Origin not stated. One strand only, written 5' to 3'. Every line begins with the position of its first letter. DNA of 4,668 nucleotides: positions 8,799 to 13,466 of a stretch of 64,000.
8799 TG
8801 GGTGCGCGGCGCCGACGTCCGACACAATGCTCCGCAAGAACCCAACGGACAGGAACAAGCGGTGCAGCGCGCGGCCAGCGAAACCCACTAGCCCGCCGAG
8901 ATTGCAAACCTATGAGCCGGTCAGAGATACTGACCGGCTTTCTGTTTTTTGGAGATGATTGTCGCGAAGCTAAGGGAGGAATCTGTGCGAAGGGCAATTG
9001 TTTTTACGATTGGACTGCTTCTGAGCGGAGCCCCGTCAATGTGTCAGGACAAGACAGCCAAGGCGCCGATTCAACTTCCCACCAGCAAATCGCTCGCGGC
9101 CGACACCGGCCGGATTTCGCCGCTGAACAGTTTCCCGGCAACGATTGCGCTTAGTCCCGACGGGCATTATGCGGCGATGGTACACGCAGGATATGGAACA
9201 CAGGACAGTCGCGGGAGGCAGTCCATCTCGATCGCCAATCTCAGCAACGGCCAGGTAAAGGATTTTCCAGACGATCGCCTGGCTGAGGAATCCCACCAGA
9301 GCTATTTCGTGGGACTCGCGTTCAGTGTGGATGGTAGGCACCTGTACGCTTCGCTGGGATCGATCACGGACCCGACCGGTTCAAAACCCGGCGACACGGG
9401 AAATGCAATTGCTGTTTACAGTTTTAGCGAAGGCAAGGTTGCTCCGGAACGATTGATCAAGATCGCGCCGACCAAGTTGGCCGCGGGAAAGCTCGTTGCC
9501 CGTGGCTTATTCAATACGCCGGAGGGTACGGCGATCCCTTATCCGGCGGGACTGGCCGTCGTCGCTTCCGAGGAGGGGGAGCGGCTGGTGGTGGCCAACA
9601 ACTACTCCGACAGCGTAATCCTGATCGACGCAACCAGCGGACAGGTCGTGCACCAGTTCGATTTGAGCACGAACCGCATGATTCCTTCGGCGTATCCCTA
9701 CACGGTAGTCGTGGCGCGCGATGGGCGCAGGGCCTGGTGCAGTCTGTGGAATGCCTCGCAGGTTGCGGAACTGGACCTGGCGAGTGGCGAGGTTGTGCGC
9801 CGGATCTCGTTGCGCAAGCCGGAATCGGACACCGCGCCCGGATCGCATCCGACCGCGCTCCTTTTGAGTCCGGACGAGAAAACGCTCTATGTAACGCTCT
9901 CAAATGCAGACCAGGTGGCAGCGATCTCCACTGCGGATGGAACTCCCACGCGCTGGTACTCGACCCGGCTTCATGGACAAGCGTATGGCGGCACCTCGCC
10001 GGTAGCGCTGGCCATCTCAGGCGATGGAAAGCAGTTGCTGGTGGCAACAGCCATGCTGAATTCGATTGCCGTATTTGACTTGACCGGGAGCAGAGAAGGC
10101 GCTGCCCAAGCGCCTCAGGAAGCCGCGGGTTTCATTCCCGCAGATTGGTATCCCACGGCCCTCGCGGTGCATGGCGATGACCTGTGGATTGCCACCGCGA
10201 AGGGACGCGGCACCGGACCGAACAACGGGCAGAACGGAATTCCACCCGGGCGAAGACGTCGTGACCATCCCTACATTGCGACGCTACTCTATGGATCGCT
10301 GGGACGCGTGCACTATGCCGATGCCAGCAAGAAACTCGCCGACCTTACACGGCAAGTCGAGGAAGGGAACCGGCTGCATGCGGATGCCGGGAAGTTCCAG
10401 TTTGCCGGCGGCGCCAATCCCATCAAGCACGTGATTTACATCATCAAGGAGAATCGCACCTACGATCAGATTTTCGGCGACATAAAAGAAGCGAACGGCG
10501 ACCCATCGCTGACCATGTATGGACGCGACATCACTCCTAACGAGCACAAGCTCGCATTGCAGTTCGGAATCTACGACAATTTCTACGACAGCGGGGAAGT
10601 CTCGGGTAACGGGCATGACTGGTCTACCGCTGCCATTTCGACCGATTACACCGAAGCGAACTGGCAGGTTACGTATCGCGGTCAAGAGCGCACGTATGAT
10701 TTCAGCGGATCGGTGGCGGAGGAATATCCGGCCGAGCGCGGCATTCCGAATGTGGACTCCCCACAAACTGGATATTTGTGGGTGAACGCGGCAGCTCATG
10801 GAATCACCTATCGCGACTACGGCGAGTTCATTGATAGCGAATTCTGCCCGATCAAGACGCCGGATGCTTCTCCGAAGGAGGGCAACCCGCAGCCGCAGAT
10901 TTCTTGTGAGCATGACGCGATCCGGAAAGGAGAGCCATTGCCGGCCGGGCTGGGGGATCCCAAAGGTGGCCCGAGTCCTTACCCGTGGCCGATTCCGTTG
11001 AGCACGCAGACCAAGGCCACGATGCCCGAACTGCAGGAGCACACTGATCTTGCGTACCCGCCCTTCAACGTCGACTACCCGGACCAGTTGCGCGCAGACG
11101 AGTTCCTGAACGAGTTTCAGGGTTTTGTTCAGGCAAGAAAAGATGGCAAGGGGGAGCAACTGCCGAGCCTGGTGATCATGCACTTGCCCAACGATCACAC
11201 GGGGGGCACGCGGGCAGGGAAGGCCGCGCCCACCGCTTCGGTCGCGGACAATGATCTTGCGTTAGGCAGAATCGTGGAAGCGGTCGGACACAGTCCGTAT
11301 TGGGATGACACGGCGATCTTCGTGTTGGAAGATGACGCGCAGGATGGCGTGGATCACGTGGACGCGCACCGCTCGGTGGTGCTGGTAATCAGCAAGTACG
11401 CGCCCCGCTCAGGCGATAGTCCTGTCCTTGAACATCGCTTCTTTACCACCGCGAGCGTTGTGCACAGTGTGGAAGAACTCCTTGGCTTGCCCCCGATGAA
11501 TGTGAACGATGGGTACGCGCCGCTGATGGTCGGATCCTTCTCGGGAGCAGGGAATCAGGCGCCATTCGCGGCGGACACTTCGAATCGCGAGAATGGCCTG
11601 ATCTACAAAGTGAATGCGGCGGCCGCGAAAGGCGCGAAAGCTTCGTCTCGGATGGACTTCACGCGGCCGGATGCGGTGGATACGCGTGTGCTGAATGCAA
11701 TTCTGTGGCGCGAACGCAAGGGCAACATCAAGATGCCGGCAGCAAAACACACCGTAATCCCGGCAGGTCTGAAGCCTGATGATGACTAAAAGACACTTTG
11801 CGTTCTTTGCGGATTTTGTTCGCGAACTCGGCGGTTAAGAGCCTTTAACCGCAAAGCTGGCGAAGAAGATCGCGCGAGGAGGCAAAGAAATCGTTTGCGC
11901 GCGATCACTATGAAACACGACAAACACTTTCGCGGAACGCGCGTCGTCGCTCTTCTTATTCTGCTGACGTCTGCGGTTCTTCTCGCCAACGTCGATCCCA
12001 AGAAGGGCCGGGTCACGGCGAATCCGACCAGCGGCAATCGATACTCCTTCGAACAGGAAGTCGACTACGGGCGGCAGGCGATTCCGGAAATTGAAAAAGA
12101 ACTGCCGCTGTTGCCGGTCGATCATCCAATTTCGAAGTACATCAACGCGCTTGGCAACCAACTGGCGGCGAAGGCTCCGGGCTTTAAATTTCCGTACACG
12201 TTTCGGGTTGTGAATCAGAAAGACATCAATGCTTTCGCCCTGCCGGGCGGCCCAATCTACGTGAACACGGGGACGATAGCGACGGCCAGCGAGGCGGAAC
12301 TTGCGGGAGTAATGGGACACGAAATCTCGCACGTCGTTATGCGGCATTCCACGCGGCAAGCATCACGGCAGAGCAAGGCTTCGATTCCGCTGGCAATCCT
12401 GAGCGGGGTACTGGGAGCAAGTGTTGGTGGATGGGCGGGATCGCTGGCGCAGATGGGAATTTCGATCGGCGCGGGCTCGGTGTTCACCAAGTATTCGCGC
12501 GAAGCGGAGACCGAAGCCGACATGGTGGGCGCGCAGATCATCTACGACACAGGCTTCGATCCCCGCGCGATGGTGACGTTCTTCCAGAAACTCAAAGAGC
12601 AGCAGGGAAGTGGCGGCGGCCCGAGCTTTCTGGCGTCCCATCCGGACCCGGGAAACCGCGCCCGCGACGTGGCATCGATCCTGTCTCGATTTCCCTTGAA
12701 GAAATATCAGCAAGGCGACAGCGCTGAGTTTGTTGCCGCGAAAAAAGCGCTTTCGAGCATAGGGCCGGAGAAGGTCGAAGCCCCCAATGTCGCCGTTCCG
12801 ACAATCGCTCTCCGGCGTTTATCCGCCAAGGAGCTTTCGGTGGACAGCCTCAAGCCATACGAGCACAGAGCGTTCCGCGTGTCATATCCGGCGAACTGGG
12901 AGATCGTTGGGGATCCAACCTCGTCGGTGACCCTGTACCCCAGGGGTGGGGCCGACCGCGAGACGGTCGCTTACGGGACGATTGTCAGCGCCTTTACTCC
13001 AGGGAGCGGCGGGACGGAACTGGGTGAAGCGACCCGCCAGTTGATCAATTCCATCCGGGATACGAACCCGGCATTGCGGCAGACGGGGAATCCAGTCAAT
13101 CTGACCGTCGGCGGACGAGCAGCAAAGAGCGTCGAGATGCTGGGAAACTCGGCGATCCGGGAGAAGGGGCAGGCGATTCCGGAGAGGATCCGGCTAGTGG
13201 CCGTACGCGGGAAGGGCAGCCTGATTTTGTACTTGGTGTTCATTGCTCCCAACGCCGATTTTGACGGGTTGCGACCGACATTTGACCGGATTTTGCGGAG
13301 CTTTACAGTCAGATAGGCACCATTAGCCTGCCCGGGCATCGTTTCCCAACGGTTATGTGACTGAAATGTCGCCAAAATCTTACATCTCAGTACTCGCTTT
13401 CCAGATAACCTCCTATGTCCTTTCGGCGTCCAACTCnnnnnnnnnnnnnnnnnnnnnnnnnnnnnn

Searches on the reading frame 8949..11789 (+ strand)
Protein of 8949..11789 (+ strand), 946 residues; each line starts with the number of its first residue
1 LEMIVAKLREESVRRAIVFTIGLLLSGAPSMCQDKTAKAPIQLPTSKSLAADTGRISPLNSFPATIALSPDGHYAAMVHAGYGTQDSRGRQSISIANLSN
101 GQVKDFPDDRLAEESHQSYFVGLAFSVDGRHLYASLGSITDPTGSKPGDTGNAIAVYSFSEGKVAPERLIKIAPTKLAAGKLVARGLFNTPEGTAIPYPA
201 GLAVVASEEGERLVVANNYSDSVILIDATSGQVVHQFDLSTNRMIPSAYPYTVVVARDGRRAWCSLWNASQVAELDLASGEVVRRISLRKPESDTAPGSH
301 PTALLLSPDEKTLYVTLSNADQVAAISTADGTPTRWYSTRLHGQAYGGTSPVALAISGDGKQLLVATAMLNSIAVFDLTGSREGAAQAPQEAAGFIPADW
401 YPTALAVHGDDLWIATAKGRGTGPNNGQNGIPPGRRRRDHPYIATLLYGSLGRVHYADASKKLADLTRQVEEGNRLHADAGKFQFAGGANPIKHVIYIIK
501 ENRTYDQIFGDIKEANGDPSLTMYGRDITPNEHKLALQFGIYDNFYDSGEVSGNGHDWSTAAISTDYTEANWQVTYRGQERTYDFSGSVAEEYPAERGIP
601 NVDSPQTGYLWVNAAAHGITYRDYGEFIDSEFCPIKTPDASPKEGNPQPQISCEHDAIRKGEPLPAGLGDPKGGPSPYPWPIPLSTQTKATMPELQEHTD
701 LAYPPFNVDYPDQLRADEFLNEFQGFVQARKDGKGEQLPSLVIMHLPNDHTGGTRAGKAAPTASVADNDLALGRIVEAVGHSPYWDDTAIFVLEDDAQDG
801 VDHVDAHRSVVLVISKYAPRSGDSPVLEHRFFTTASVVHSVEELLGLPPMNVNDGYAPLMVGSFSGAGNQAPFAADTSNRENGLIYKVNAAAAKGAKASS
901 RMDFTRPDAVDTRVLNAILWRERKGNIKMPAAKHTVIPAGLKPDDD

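Call 73: search_protein_families(library=pfam, proteins=[window:8949-11789:+], max_evalue=0.00001)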
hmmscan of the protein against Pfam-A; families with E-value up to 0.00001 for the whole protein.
window:8949-11789:+ (946 aa): 2 families
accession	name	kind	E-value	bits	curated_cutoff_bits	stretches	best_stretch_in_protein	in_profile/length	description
PF04185.19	Phosphoesterase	-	3e-08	33.7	23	0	492-518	1-27/356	Phosphoesterase family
PF10282.15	Lactonase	-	3.1e-06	27.1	21.7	0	290-380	182-275/344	Lactonase, 7-bladed beta-propeller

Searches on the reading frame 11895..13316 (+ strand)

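Call 73: search_protein_families(library=pfam, proteins=[window:11895-13316:+], max_evalue=0.00001)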
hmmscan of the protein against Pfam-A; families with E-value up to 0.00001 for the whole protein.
window:11895-13316:+ (473 aa): 1 family
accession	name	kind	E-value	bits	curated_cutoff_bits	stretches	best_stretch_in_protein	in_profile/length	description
PF01435.24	Peptidase_M48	-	1.3e-32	113.5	20.3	1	82-260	6-183/186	Peptidase family M48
